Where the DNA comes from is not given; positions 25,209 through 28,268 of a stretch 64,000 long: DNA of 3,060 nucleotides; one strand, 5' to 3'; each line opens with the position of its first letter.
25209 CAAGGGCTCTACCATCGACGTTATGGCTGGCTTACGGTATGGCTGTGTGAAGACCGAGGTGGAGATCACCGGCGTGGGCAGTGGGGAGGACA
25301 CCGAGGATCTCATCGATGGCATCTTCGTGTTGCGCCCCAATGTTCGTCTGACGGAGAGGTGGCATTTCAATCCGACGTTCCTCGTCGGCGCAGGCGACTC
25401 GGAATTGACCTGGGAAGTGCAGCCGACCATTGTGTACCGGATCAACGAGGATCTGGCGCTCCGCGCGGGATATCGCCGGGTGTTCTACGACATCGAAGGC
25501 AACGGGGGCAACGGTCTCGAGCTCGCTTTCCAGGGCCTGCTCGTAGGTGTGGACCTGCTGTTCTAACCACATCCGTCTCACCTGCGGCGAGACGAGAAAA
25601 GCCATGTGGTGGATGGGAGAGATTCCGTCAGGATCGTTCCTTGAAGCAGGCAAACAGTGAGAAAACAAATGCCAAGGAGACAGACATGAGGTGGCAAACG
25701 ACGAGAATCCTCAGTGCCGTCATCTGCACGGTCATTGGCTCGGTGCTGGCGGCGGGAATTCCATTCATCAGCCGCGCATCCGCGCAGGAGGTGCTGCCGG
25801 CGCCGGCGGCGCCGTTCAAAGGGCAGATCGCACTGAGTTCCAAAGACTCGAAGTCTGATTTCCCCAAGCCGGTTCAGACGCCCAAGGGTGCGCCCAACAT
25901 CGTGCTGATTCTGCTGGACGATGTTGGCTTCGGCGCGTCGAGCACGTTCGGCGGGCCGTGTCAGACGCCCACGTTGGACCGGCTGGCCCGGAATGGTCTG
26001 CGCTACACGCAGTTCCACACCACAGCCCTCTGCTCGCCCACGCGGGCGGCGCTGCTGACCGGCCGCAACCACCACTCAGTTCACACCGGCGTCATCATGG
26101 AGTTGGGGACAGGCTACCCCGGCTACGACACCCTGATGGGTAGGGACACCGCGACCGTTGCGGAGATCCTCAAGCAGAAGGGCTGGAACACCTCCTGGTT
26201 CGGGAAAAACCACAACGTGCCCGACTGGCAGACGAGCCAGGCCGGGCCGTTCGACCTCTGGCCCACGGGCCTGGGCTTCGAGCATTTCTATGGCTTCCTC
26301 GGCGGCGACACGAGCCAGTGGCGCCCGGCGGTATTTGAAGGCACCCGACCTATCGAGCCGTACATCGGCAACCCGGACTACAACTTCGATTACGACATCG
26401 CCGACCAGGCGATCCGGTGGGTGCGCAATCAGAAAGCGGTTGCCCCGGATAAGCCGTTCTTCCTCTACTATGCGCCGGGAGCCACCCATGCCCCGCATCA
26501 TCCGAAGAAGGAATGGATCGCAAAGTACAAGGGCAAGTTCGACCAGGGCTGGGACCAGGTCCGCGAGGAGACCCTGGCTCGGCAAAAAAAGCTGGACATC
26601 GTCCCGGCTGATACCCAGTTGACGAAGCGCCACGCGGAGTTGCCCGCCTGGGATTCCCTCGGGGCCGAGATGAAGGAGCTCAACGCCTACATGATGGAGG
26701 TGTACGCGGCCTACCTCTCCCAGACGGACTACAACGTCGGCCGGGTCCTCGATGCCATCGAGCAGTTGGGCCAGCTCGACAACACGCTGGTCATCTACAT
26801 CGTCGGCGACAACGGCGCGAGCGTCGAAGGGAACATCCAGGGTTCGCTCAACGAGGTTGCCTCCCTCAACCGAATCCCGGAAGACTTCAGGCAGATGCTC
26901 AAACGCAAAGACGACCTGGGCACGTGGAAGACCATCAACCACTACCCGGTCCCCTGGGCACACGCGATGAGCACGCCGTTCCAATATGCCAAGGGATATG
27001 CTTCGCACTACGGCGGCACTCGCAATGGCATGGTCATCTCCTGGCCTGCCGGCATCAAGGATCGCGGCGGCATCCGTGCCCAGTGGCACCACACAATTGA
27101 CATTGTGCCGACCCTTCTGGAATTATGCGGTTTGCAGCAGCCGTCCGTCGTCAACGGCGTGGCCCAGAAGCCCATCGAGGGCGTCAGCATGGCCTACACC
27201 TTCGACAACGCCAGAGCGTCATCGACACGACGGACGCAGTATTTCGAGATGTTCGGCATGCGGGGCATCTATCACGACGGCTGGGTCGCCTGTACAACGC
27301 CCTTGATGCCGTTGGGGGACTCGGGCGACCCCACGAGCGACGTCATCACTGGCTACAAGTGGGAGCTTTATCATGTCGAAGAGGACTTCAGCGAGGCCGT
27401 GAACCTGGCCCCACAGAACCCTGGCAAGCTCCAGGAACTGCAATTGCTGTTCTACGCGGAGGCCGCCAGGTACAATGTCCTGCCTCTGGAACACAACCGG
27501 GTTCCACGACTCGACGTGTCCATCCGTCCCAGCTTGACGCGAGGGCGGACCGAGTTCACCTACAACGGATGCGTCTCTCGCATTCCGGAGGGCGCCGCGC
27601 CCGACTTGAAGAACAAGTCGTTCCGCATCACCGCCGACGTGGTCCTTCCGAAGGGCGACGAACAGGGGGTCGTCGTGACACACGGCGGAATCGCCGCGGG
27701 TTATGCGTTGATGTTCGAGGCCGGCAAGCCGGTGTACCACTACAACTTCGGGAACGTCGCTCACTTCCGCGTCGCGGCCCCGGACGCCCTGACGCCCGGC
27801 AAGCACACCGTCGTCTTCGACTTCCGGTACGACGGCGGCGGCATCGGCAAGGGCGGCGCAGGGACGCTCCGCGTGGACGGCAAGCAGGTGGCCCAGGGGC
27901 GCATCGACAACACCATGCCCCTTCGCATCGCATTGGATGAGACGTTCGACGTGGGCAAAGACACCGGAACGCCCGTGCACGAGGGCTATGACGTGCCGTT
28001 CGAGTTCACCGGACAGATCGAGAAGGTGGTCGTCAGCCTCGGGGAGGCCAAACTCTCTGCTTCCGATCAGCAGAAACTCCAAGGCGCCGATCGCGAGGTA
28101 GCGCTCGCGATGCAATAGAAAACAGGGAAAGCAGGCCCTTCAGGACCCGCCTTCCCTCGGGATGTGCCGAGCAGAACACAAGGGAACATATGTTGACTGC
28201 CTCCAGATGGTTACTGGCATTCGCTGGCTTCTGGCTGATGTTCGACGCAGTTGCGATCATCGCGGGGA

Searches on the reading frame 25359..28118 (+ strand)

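Call 12: search_protein_families(library=pfam, proteins=[window:25359-28118:+], max_evalue=0.0001)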
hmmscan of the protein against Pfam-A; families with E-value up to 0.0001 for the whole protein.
window:25359-28118:+ (919 aa): 2 families
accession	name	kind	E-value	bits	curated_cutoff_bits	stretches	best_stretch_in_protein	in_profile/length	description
PF00884.28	Sulfatase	-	1.7e-61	208.6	25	1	179-591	1-300/301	Sulfatase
PF16347.10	SGSH_C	-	3.2e-05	24.5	29.3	0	555-607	17-68/154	N-sulphoglucosamine sulphohydrolase, C-terminal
